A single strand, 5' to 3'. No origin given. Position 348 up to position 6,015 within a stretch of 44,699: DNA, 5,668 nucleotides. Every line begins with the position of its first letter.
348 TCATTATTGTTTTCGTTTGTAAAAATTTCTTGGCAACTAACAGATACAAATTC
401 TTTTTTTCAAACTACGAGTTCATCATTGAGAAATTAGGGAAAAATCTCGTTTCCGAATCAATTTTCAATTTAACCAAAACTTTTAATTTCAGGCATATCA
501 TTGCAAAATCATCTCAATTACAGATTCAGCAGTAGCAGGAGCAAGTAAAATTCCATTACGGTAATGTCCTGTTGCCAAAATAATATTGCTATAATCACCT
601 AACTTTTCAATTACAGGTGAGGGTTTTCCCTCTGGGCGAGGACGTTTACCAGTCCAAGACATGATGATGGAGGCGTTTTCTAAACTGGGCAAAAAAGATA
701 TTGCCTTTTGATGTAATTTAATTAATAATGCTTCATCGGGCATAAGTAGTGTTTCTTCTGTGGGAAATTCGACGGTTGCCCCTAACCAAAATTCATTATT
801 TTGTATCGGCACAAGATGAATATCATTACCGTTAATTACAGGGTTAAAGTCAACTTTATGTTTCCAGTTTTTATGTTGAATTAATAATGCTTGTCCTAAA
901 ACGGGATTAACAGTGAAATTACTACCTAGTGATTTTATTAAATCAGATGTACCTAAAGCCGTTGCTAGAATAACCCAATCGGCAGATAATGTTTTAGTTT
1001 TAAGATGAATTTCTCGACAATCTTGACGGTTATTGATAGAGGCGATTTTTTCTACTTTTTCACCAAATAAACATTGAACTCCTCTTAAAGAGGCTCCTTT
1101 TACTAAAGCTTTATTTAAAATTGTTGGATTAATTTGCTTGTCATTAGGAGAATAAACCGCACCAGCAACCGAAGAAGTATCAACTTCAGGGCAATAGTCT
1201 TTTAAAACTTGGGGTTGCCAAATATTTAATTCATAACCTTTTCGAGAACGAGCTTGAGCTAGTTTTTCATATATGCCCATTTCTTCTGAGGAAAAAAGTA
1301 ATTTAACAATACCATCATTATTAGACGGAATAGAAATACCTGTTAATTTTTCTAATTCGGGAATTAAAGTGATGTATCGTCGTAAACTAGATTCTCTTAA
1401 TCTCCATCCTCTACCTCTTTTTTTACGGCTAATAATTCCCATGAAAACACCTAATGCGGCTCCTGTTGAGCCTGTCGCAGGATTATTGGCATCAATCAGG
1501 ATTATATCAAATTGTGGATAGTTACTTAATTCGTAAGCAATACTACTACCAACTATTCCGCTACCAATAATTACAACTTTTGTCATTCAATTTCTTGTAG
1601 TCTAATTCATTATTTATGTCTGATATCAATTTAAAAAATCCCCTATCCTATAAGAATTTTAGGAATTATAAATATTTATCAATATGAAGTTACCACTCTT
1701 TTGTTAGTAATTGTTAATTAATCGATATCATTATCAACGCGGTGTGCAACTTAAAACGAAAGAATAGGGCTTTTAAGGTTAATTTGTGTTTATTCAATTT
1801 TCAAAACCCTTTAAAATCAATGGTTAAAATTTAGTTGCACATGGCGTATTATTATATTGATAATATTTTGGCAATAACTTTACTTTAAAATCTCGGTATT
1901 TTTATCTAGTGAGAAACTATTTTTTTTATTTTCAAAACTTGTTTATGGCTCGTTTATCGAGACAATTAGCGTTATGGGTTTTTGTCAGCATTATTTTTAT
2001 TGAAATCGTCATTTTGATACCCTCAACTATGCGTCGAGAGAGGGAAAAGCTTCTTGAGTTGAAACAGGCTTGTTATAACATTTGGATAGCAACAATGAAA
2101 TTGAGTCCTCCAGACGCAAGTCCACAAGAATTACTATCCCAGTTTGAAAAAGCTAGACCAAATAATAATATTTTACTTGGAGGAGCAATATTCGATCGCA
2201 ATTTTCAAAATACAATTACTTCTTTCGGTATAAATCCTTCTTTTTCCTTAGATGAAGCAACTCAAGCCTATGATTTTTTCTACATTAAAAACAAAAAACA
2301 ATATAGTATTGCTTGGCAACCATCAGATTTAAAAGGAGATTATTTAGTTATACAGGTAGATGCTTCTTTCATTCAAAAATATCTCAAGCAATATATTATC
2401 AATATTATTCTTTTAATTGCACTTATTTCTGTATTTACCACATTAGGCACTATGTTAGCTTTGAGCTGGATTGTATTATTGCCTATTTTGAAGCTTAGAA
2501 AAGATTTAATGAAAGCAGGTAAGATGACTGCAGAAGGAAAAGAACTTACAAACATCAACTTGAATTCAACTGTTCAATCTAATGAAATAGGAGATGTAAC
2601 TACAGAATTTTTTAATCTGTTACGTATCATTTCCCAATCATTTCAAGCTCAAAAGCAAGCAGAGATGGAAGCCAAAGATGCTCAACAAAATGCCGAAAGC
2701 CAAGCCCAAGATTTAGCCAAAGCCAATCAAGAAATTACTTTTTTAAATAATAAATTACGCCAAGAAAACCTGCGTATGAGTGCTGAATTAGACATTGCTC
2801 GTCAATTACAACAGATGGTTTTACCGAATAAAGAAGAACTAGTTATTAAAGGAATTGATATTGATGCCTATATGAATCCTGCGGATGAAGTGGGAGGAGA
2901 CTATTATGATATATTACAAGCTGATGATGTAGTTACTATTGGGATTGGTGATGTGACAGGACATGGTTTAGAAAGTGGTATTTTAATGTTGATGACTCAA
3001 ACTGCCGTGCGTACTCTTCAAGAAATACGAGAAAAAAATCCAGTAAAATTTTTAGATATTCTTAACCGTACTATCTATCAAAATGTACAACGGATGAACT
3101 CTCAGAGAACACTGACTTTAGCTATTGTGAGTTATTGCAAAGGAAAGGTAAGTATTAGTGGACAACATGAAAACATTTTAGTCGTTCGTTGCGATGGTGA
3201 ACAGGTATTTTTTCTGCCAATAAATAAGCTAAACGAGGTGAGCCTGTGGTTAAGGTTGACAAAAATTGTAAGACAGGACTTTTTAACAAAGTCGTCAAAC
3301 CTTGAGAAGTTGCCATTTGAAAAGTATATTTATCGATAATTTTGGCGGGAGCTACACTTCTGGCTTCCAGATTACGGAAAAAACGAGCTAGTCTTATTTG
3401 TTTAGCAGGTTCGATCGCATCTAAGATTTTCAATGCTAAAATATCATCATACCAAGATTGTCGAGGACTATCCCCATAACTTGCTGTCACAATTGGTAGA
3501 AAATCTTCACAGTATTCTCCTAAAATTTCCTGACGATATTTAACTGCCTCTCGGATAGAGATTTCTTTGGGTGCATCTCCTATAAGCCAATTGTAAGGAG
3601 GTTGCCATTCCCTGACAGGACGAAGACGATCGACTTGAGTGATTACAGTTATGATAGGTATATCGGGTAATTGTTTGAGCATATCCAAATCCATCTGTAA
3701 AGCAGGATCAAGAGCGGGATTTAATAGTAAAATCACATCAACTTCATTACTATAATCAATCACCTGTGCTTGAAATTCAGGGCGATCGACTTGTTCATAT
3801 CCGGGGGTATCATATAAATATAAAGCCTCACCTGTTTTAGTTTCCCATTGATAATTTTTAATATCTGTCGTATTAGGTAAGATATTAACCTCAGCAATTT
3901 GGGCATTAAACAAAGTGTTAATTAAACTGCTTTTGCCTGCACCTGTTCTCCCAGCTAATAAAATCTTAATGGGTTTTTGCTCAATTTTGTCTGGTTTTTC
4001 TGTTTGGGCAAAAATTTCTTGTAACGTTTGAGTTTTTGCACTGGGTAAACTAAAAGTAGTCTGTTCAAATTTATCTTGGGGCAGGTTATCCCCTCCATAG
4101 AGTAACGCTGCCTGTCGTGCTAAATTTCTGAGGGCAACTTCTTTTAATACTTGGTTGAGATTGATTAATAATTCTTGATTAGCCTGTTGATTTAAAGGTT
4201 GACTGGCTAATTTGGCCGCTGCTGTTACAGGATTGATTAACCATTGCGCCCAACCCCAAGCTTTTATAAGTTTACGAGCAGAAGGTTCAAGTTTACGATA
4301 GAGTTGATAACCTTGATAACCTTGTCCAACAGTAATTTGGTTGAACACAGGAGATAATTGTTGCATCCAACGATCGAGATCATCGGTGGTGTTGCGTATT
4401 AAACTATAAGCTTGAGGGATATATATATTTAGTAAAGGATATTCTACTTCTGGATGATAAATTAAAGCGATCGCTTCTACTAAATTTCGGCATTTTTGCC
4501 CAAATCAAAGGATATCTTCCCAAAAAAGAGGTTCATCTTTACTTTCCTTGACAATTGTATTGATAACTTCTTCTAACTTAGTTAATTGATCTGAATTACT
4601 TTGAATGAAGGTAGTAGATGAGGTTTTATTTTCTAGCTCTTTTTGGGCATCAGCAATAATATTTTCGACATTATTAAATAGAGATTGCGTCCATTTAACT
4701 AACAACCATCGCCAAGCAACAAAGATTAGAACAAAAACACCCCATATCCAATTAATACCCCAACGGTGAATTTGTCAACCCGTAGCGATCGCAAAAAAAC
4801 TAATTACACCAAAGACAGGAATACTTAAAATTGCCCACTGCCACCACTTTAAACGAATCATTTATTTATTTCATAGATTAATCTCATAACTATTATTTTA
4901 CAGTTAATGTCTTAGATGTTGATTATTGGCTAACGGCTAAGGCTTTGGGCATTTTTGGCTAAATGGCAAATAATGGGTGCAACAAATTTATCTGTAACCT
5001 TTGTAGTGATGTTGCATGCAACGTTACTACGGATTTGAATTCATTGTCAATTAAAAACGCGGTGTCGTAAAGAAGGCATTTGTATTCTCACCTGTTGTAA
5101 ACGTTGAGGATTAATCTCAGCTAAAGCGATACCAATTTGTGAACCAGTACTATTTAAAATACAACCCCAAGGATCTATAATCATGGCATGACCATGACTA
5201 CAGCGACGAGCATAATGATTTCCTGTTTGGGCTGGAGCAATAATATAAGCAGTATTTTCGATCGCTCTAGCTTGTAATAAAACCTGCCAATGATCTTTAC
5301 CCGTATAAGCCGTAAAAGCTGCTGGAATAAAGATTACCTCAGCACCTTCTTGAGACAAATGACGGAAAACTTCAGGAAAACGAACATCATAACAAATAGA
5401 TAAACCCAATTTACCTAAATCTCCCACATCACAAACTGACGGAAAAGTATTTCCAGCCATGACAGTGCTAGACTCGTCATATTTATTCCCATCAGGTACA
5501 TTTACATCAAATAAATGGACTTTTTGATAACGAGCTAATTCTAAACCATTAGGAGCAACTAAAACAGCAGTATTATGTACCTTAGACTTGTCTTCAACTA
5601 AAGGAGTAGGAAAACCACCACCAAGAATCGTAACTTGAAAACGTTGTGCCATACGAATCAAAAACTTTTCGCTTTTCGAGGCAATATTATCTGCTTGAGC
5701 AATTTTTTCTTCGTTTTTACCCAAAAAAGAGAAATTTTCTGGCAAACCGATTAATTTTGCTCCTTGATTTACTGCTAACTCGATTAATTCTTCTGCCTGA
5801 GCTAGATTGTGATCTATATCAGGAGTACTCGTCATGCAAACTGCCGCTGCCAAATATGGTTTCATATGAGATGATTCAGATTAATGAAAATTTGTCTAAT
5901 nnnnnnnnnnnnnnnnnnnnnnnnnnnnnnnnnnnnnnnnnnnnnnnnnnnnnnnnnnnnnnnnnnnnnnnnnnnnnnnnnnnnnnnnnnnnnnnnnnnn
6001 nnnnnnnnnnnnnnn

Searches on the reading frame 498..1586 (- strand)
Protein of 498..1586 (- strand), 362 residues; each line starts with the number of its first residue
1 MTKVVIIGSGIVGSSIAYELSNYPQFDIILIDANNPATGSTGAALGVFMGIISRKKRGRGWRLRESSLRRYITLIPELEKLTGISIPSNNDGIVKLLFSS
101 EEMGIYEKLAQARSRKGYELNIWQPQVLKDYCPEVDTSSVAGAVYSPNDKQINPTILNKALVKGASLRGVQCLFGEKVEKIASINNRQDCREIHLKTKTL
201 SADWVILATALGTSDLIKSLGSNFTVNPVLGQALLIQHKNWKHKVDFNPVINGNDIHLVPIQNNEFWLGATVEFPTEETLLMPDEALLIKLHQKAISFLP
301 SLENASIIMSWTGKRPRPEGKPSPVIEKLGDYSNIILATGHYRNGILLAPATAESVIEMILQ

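Call 15: search_protein_families(library=pfam, proteins=[window:498-1586:-], max_evalue=0.00001)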
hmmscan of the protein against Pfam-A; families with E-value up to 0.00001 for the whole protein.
window:498-1586:- (362 aa): 1 family
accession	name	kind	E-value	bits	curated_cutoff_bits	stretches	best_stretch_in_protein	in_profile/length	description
PF01266.30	DAO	-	7.9e-58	197.1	27.9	1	3-358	1-352/353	FAD dependent oxidoreductase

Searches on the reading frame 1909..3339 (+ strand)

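Call 15: search_protein_families(library=pfam, proteins=[window:1909-3339:+], max_evalue=0.00001)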
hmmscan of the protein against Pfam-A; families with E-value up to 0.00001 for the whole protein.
window:1909-3339:+ (476 aa): 1 family
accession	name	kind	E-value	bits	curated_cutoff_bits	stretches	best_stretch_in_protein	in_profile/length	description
PF07228.17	SpoIIE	-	1.9e-12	47.9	25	1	340-435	3-97/192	Stage II sporulation protein E (SpoIIE)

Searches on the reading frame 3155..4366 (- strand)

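Call 15: search_protein_families(library=pfam, proteins=[window:3155-4366:-], max_evalue=0.00001)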
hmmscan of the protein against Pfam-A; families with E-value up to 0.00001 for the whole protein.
window:3155-4366:- (403 aa): 2 families
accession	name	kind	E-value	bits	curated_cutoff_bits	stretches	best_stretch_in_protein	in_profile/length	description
PF01926.29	MMR_HSR1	-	3.4e-14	53.3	21.9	1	134-243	1-112/113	50S ribosome-binding GTPase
PF00350.29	Dynamin_N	-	2.4e-06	28.1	27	0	135-166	1-32/168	Dynamin family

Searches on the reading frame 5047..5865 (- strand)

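Call 15: search_protein_families(library=pfam, proteins=[window:5047-5865:-], max_evalue=0.00001)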
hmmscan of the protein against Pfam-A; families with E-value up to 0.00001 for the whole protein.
window:5047-5865:- (272 aa): 1 family
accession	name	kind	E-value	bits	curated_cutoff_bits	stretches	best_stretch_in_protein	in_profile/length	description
PF00795.27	CN_hydrolase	-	8e-60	202.8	23.2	1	5-260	1-255/256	Carbon-nitrogen hydrolase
